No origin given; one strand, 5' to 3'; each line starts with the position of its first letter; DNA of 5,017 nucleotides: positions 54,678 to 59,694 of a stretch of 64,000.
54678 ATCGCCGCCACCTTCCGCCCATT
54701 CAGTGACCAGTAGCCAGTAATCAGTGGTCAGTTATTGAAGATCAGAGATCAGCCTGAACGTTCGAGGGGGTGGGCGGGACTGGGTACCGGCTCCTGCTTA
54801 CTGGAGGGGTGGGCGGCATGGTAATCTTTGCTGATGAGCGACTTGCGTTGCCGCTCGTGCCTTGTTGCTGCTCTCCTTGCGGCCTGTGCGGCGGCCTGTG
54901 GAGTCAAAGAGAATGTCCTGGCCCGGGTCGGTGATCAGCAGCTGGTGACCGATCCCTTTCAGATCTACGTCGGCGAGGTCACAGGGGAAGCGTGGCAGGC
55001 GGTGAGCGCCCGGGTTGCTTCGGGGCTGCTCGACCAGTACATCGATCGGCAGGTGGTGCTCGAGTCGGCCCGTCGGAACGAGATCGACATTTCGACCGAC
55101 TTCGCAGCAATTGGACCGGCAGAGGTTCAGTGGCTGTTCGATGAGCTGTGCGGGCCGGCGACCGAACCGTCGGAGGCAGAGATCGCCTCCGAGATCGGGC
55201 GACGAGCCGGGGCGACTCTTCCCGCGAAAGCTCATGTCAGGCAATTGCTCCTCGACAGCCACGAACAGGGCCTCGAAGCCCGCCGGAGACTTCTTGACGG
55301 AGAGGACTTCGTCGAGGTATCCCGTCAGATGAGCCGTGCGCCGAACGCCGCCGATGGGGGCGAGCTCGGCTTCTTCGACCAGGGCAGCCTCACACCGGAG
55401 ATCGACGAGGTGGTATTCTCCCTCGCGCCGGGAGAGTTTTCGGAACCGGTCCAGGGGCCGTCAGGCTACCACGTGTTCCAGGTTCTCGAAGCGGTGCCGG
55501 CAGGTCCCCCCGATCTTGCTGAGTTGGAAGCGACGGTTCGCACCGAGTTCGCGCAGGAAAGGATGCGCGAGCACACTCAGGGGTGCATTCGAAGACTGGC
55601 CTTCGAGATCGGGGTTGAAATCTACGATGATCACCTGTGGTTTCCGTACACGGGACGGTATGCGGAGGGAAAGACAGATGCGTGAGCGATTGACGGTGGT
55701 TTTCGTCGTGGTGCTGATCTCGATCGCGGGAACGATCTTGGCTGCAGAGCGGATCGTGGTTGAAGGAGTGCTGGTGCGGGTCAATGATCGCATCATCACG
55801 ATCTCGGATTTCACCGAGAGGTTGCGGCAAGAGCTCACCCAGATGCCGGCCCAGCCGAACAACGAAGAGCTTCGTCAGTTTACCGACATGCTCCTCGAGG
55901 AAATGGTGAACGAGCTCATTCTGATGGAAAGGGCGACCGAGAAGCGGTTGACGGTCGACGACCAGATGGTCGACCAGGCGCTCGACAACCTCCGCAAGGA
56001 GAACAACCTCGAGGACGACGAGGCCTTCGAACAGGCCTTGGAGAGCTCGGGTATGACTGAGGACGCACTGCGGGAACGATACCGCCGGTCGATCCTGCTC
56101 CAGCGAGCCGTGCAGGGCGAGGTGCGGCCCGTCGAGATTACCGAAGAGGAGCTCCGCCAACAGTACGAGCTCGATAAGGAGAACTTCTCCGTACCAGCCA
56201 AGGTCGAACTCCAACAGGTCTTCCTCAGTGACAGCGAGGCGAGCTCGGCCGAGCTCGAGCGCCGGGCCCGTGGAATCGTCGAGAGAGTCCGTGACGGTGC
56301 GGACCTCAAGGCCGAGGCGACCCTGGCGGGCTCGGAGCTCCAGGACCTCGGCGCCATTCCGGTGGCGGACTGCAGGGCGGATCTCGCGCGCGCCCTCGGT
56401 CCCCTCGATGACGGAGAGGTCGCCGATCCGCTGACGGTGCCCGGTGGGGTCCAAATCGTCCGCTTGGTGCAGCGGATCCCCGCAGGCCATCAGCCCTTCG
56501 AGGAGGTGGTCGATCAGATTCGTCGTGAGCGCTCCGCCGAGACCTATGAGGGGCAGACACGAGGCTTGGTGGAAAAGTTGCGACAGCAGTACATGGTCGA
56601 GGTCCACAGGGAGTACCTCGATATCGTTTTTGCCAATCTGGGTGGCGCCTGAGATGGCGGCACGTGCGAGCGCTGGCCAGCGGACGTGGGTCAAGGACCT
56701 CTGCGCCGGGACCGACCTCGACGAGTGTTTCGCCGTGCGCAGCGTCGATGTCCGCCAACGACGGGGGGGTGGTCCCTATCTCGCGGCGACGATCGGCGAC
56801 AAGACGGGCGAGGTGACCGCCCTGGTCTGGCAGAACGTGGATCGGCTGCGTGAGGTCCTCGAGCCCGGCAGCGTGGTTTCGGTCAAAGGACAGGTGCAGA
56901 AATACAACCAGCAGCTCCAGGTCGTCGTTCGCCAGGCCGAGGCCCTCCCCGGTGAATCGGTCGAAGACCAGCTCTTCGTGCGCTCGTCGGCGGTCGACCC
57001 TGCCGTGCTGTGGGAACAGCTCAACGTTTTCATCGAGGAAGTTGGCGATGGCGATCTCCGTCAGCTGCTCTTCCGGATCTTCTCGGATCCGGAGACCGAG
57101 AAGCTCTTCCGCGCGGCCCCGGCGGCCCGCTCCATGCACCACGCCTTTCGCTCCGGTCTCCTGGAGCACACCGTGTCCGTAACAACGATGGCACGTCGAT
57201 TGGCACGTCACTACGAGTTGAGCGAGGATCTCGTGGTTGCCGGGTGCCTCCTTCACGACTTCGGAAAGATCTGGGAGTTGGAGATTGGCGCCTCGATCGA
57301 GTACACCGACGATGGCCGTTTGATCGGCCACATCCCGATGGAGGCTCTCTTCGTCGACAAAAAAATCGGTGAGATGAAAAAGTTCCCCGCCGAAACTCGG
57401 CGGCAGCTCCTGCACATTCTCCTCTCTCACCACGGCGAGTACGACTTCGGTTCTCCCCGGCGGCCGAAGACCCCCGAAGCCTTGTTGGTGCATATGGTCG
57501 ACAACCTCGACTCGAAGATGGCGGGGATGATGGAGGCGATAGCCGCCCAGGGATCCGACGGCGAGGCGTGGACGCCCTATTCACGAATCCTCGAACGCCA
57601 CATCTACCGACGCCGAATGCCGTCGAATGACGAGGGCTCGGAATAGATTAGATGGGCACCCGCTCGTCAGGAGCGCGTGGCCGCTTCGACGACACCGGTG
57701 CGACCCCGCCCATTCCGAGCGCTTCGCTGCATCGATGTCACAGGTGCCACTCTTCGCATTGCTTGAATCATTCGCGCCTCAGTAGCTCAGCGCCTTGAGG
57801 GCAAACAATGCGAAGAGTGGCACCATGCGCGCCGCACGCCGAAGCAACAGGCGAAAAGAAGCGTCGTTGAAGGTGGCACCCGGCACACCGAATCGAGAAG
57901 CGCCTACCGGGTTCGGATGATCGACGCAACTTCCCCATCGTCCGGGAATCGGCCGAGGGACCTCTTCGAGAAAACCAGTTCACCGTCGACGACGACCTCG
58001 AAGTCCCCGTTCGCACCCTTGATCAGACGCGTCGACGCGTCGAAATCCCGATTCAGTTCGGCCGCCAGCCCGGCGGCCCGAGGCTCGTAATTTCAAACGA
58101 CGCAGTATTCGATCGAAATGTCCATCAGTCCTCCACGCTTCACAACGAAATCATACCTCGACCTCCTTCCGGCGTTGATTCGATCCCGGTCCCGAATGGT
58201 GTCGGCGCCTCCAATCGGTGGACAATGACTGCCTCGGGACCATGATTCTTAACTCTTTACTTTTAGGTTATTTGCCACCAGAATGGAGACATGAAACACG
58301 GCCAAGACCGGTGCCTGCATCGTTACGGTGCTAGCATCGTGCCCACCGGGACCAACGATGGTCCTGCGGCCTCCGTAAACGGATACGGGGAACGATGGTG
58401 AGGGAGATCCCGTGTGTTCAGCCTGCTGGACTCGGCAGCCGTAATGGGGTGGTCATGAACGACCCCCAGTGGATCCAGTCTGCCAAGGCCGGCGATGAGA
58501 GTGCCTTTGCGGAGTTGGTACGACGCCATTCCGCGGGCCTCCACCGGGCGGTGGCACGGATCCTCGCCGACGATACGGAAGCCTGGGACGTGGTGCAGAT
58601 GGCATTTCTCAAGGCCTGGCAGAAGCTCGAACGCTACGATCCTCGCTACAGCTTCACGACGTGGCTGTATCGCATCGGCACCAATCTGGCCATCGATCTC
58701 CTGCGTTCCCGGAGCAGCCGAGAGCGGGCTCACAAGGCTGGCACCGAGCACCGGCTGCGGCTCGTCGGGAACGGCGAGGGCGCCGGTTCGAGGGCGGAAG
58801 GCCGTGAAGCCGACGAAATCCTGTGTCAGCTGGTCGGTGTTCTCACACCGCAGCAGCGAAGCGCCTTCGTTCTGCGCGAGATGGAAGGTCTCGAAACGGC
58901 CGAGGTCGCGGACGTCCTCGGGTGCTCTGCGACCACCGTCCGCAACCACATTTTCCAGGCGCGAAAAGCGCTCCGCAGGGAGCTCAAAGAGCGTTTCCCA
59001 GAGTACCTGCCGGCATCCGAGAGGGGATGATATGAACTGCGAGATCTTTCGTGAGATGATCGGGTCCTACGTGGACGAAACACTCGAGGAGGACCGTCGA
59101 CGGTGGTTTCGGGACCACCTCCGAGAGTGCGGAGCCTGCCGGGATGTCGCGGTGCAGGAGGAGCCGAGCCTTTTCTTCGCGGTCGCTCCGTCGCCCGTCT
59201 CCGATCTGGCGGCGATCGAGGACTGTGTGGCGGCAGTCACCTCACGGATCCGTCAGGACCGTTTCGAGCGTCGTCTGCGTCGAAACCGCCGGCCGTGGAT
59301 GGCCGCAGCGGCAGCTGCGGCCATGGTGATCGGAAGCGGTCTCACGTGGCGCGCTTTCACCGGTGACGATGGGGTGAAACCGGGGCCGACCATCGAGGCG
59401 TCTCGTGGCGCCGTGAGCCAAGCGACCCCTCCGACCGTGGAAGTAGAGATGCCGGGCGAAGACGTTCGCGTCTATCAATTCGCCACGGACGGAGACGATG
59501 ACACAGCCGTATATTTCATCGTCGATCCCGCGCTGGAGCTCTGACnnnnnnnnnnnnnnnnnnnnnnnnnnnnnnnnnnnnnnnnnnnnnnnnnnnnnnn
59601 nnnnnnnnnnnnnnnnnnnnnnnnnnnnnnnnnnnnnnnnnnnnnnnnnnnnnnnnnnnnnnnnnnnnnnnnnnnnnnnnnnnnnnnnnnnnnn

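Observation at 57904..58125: Hidden SelW/Rdx-family selenoprotein gene with in-frame UGA and SECIS-like hairpin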

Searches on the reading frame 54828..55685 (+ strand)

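Call 21: search_protein_families(library=pfam, proteins=[window:54828-55685:+], max_evalue=0.001)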
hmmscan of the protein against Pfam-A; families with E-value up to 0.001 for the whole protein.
window:54828-55685:+ (285 aa): 3 families
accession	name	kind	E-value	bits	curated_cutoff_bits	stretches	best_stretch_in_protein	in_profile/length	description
PF00639.27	Rotamase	-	5.9e-15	56.5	21.7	1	147-219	21-95/97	PPIC-type PPIASE domain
PF13145.12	Rotamase_2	-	7e-12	46.7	27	1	137-232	24-118/121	PPIC-type PPIASE domain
PF13616.12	Rotamase_3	-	4e-11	43.9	22.5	1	154-221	46-114/116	PPIC-type PPIASE domain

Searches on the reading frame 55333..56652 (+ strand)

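Call 21: search_protein_families(library=pfam, proteins=[window:55333-56652:+], max_evalue=0.001)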
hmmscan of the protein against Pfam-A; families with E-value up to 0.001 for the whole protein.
window:55333-56652:+ (439 aa): 4 families
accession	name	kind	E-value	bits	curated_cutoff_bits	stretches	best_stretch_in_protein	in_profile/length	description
PF13145.12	Rotamase_2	-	8e-16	59.4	27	1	269-393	1-120/121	PPIC-type PPIASE domain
PF13624.11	SurA_N_3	-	8.1e-16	58.7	27.2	1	120-258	14-160/162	SurA-like N-terminal domain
PF09312.16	SurA_N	-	3.9e-11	43.6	30.8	1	146-259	4-117/118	SurA N-terminal domain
PF13623.11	SurA_N_2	-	2.7e-07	31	28.5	1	116-223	4-122/145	SurA-like N-terminal domain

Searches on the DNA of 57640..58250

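Call 9: search_rna_families(source=window, start=57850, end=58250, threshold=evalue, max_evalue=10, show_alignments=3)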
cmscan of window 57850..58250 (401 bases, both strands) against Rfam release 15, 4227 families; matches with E-value up to 10: 1.
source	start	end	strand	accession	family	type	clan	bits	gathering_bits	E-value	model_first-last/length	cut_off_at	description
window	58060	58078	-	RF01388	isrD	Gene; sRNA;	-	12.8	37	7.8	27-45/51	no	isrD Hfq binding RNA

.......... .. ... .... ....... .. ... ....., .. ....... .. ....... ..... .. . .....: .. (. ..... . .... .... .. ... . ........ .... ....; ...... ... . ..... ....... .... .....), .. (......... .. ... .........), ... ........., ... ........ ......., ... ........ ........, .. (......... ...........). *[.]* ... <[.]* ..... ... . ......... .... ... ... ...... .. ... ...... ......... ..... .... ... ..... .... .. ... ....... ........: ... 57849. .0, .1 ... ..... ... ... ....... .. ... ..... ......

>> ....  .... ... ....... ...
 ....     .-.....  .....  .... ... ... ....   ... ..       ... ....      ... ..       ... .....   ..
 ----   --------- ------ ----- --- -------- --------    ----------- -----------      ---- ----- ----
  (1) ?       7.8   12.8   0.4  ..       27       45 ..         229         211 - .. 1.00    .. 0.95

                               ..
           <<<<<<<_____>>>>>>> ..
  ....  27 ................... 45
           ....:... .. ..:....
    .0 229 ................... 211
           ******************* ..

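Call 46: search_rna_families(source=window, start=57640, end=57910, threshold=evalue, max_evalue=10)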
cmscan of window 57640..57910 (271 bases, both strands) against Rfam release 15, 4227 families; matches with E-value up to 10: 5.
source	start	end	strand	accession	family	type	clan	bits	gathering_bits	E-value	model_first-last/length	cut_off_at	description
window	57740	57827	-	RF03976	MIR898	Gene; miRNA;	-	21.4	75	0.029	1-154/154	no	MIR898 microRNA precursor family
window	57743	57825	-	RF04019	MIR950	Gene; miRNA;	-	21.2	95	0.09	1-92/92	no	MIR950 microRNA precursor family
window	57742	57823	-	RF03813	MIR8041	Gene; miRNA;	-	18.5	80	0.35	1-71/71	no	MIR8041 microRNA precursor family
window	57739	57827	+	RF03710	mir-1451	Gene; miRNA;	-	16.3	85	5.4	1-92/92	no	mir-1451 microRNA precursor family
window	57669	57713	-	RF04229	mir-9279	Gene; miRNA;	-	14.2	85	7.9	1-74/74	no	mir-9279 microRNA precursor family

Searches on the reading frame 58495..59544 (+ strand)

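Call 21: search_protein_families(library=pfam, proteins=[window:58495-59544:+], max_evalue=0.001)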
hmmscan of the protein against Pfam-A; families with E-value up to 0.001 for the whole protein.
window:58495-59544:+ (349 aa): 1 family
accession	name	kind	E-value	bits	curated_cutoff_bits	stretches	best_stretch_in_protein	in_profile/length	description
PF13490.11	zf-HC2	-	1.4e-09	38.3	22.2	1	182-216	1-35/35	Putative zinc-finger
